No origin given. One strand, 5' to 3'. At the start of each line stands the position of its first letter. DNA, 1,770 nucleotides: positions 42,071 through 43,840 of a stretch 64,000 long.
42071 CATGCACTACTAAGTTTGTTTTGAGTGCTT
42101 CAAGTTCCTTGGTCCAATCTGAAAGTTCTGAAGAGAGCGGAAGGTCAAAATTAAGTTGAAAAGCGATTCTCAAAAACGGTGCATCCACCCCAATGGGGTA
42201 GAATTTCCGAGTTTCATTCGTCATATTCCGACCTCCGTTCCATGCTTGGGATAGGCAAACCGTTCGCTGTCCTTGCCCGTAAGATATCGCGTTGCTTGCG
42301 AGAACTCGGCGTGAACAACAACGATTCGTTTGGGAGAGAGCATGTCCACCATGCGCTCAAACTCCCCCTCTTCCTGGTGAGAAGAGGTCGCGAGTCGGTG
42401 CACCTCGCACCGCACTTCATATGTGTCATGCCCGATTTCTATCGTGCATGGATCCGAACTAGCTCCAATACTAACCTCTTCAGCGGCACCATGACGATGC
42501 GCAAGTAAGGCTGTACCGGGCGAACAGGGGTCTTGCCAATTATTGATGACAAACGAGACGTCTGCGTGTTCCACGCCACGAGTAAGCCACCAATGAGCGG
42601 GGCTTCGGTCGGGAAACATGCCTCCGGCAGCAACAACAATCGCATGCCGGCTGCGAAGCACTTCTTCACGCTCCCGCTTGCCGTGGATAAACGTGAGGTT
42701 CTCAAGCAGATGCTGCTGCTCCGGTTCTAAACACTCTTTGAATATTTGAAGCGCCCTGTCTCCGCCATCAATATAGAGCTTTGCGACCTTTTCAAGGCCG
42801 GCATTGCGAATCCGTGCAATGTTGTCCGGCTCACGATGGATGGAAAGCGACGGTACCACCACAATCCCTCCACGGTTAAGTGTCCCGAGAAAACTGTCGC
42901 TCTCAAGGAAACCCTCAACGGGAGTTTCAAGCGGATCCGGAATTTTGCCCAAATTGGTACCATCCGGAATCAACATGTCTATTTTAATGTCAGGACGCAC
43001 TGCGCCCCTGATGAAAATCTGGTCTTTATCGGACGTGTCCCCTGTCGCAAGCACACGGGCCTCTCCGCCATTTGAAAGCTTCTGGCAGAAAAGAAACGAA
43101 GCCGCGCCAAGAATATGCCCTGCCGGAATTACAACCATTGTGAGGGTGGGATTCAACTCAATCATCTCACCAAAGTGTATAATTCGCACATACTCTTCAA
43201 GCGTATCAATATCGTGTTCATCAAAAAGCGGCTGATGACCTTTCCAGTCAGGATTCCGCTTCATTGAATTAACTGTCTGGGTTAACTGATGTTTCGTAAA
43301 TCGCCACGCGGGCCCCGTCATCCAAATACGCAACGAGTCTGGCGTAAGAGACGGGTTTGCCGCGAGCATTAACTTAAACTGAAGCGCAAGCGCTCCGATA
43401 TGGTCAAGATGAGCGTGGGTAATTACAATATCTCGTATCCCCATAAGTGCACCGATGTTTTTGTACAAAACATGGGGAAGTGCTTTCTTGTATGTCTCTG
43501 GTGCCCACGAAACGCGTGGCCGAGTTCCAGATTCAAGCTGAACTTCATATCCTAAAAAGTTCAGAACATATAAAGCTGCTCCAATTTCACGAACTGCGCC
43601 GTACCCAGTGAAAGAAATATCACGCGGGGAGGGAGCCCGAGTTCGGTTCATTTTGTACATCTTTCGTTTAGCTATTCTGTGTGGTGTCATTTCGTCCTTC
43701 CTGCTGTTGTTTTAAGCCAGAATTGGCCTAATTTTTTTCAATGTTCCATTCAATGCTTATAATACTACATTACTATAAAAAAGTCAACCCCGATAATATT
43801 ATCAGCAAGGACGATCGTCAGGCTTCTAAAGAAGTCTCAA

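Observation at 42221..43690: Beta-CASP metallo-beta-lactamase nuclease as the lead gene of the foreign cassette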

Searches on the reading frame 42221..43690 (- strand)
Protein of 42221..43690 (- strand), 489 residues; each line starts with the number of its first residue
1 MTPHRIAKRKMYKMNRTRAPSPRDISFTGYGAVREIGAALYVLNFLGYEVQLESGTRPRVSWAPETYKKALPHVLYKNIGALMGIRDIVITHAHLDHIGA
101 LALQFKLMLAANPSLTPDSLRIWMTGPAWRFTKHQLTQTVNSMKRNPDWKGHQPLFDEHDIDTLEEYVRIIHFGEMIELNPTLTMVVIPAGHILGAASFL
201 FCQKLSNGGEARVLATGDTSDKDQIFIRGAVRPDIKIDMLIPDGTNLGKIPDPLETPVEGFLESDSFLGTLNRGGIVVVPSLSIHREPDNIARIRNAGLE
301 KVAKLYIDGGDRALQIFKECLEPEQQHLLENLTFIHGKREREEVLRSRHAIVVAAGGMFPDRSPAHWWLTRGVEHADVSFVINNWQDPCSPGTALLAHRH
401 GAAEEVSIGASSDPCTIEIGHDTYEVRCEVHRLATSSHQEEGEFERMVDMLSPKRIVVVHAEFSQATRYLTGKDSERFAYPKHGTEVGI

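Call 8: search_protein_families(library=pfam, proteins=[window:42221-43690:-], max_evalue=0.01)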
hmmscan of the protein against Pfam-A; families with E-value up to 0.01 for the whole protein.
window:42221-43690:- (489 aa): 4 families
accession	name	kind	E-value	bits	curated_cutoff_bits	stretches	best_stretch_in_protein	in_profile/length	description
PF07521.17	RMMBL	-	3.7e-08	33.7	21.6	1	424-468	2-47/63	Zn-dependent metallo-hydrolase RNA specificity domain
PF00753.33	Lactamase_B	-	4.1e-05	24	22.7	1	83-102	42-61/196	Metallo-beta-lactamase superfamily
PF16661.11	Lactamase_B_6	-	4.3e-05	23.4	27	1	85-204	36-152/193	Metallo-beta-lactamase superfamily domain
PF23023.1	Anti-Pycsar_Apyc1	-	0.0053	16.7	50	0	74-200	43-154/250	Anti-Pycsar protein Apyc1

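Call 9: search_protein_families(library=padloc, proteins=[window:42221-43690:-], max_evalue=0.1)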
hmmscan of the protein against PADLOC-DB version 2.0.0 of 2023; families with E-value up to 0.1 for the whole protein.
window:42221-43690:- (489 aa): 0 families

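Call 10: search_protein_families(library=phrogs, proteins=[window:42221-43690:-], max_evalue=0.1)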
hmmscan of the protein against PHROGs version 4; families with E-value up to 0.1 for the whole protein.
window:42221-43690:- (489 aa): 1 family
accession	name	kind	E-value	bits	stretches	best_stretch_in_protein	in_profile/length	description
phrog_36352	-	unknown function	1.2e-09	38.1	1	88-471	71-469/562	-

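Call 11: search_protein_families(library=ncbifam, proteins=[window:42221-43690:-], max_evalue=0.01)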
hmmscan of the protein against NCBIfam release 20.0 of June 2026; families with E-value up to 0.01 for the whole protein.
window:42221-43690:- (489 aa): 8 families
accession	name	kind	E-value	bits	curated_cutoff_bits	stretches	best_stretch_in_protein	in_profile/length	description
TIGR03675.1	arCOG00543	equivalog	1.5e-23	82.9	580.2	1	12-467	162-605/631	beta-CASP ribonuclease aCPSF1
NF045584.1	cas14_MBL_CASP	equivalog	3e-17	62.2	800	1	30-471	6-422/612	type VII CRISPR-associated protein Cas14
TIGR00649.1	MG423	subfamily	1.1e-05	24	400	1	84-106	58-80/546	RNase J family beta-CASP ribonuclease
NF033105.1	bla_subclass_B3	equivalog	4.1e-05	23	240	0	84-102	61-79/257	subclass B3 metallo-beta-lactamase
NF041257.1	GntH_guanitoxin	equivalog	0.00073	18.5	333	1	84-150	67-129/374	guanitoxin biosynthesis MBL fold metallo-hydrolase GntH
NF047419.1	RNase_J1_RnjA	exception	0.0018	17.1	820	0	83-105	58-80/549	ribonuclease J1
NF012229.1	bla_class_B_core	domain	0.002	18.3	100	0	85-103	52-70/139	metallo-beta-lactamase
TIGR04122.1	Xnuc_lig_assoc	equivalog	0.0048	15.8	325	0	170-219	66-109/326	ligase-associated DNA damage response exonuclease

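Call 12: find_homologous_proteins(query=window:42221-43690:-)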
Query window:42221-43690:- (489 aa): 937 proteins with E <= 0.001 among 8000 candidates; the best 120 are listed.
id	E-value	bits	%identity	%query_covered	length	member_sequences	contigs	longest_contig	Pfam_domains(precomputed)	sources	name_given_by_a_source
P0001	0.0e+0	1102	100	97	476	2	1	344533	PF07521.18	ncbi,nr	ncbi:MAG: MBL fold metallo-hydrolase [Parcubacteria group bacterium]|nr:MBL fold metallo-hydrolase [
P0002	1.8e-220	751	68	98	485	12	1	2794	PF16661.12,PF07521.18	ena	-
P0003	3.0e-165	569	56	95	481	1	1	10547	PF16661.12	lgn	-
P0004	4.5e-44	169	29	96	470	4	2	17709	PF07521.18,PF10996.15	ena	-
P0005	9.8e-32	129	28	95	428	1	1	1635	PF12706.14,PF00753.34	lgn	-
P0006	2.8e-31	127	26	91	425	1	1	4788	PF12706.14,PF16661.12,PF07521.18,PF00753.34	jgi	jgi:Cft2 family RNA processing exonuclease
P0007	8.6e-31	125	28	95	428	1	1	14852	PF12706.14,PF16661.12,PF00753.34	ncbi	-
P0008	1.8e-19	88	26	90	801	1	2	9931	PF12706.14,PF16661.12,PF07521.18,PF10996.15,PF00753.34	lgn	-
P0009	1.1e-18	86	25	84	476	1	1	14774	PF12706.14,PF23023.2,PF07521.18,PF10996.15,PF00753.34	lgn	-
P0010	3.8e-17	80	25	88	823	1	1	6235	PF12706.14,PF16661.12,PF23023.2,PF13483.13,PF07521.18,PF10996.15,PF00753.34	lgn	-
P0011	2.9e-16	78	24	89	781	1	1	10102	PF12706.14,PF16661.12,PF23023.2,PF07521.18,PF10996.15,PF00753.34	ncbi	-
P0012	1.5e-15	75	26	91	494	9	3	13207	PF12706.14,PF16661.12,PF23023.2,PF07521.18,PF10996.15,PF00753.34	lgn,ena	-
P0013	1.7e-15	75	25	85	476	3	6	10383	PF07521.18,PF10996.15,PF00753.34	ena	-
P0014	6.3e-14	70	26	77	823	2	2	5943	PF16661.12,PF07521.18,PF10996.15,PF00753.34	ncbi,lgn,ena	-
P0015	7.3e-14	70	28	66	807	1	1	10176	PF12706.14,PF16661.12,PF07521.18,PF10996.15,PF00753.34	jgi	jgi:Cft2 family RNA processing exonuclease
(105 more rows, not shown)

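Call 16: find_encoding_contigs(protein=P0003, flank=10000, max_places=3)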
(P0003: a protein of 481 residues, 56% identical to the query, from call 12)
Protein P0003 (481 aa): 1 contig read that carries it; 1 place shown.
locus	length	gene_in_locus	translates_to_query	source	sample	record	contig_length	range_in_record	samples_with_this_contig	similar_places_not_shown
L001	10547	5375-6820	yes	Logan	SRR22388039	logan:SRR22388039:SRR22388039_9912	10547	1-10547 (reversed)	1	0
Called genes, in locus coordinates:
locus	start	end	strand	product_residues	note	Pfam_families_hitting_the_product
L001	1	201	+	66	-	?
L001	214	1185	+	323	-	PF00389:2-Hacid_dh, PF02826:2-Hacid_dh_C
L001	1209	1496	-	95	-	-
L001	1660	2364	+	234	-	PF01386:Ribosomal_L25p, PF14693:Ribosomal_TL5_C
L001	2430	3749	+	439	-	PF13406:SLT_2 (weak)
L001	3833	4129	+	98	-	PF01197:Ribosomal_L31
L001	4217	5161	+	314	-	PF03462:PCRF, PF00472:RF-1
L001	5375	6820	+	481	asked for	PF16661:Lactamase_B_6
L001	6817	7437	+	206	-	-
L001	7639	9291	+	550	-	-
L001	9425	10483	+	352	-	PF00953:Glycos_transf_4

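Call 20: search_solved_structures(query=window:42221-43690:-, max_evalue=0.01, show_alignments=2)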
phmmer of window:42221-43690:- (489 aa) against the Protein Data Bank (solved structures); distinct sequences matched with E-value up to 0.01: 26.
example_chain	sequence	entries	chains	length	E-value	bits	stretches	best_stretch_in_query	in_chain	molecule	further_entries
3af5_A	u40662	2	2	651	1.6e-14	56.9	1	21-464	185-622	Putative uncharacterized protein PH1404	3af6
9bct_J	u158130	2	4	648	5.5e-11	45.2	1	21-310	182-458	Transcription termination factor FttA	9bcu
6m8q_A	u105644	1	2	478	7.8e-11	44.7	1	27-468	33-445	Cleavage and polyadenylation specificity factor subunit 3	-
8t1q_A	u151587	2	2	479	7.9e-11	44.7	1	27-468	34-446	Cleavage and polyadenylation specificity factor subunit 3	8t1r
2i7t_A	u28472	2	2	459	8.3e-11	44.6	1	29-468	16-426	Cleavage and polyadenylation specificity factor 73 kDa subunit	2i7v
6q55_A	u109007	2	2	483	9.9e-11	44.4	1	30-286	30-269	Cleavage and Polyadenylation Specificity Factor 3 (CPSF3) | Cleavage and Polyadenylation Specificity Factor 3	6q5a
6v4x_H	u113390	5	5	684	3.1e-10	42.7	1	29-468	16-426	Cleavage and polyadenylation specificity factor subunit 3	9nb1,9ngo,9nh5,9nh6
7bfp_B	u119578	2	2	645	8.6e-10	41.3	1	22-465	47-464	Integrator complex subunit 11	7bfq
8r22_C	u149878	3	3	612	8.7e-10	41.3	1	19-465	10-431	Integrator complex subunit 11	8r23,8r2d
6i1d_A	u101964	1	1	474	1.7e-09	40.3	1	25-287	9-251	Endoribonuclease YSH1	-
7pks_k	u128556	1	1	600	2e-09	40.1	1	24-465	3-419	Integrator complex subunit 11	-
7cun_K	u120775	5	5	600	2e-09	40.1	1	24-465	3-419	Integrator complex subunit 11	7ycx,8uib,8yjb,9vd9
8rbz_k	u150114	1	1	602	3.1e-09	39.4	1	24-465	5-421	Integrator complex subunit 11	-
8rbx_k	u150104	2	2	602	3.1e-09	39.4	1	24-465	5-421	Integrator complex subunit 11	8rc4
2dkf_A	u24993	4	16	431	9.5e-09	37.8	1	153-339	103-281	metallo-beta-lactamase superfamily protein | Ribonuclease TTHA0252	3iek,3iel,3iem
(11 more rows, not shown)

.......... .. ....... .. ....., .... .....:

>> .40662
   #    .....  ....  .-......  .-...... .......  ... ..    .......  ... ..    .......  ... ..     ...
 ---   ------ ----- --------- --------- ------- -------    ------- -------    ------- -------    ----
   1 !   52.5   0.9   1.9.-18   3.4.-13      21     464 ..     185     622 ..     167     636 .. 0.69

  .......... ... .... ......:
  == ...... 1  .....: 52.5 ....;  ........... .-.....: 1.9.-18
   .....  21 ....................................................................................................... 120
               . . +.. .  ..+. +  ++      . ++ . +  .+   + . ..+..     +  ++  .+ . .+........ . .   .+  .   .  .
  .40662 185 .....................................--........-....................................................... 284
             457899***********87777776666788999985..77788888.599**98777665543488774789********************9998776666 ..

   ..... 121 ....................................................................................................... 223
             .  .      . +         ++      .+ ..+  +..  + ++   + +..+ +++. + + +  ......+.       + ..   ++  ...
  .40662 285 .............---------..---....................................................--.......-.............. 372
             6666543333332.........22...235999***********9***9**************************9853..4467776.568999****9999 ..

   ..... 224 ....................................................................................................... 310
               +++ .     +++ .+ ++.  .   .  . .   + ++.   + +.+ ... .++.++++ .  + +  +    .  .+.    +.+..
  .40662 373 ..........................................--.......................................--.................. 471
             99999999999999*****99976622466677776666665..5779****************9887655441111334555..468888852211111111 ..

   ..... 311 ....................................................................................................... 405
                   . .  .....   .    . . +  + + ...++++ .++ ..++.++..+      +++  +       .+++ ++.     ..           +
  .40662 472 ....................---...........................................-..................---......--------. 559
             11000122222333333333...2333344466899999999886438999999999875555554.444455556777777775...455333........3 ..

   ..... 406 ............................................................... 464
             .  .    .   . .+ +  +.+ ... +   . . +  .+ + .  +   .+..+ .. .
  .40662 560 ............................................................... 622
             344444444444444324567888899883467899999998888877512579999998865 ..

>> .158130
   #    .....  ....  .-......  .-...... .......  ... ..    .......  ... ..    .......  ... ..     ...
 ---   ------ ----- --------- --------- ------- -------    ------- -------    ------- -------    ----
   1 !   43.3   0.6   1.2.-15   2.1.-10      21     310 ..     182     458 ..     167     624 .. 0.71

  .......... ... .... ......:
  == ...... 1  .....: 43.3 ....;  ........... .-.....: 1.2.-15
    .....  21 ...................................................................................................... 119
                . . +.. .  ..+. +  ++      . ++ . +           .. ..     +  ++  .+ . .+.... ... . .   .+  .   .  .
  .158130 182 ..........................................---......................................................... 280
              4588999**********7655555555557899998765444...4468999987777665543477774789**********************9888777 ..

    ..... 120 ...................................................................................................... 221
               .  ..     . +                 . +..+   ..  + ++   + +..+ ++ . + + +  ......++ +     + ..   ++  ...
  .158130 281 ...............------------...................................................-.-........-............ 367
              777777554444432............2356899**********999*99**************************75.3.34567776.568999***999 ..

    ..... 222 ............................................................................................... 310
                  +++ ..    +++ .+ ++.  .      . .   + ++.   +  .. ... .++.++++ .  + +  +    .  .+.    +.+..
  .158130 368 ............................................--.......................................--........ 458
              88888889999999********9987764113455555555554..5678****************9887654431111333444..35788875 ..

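Call 23: find_related_loci(query=window:42221-43690:-, collection=viral_contigs, flank=8000)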
Query window:42221-43690:- (489 aa) in viral_contigs; peptide patterns used: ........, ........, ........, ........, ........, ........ (x = any residue, [..] = any of these).
3 stretches matched a pattern, but none encodes a relative of the query by tblastn (E <= 1e-3).

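Call 28: find_encoding_contigs(protein=P0004, flank=8000, max_places=2)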
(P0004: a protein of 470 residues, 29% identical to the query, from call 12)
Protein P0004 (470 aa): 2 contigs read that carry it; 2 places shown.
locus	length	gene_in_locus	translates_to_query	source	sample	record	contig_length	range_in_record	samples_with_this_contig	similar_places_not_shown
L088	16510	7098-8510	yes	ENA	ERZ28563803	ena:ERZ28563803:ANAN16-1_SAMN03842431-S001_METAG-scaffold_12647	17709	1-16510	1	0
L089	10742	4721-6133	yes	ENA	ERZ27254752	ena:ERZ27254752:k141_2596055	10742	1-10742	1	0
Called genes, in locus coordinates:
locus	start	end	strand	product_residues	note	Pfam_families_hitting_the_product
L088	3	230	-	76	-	?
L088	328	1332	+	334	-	PF00579:tRNA-synt_1b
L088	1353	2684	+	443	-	PF01336:tRNA_anti-codon, PF00152:tRNA-synt_2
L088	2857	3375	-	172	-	-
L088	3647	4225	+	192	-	PF04079:SMC_ScpB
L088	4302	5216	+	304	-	PF00768:Peptidase_S11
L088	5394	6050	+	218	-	-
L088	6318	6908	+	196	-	-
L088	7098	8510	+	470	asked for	PF10996:Beta-Casp (weak), PF07521:RMMBL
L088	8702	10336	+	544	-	-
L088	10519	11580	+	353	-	PF00953:Glycos_transf_4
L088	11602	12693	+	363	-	PF01098:FTSW_RODA_SPOVE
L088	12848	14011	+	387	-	PF03033:Glyco_transf_28, PF04101:Glyco_tran_28_C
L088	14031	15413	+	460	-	PF00749:tRNA-synt_1c, PF19269:Anticodon_2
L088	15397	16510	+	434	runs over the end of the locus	PF01551:Peptidase_M23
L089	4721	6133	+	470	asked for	PF10996:Beta-Casp (weak), PF07521:RMMBL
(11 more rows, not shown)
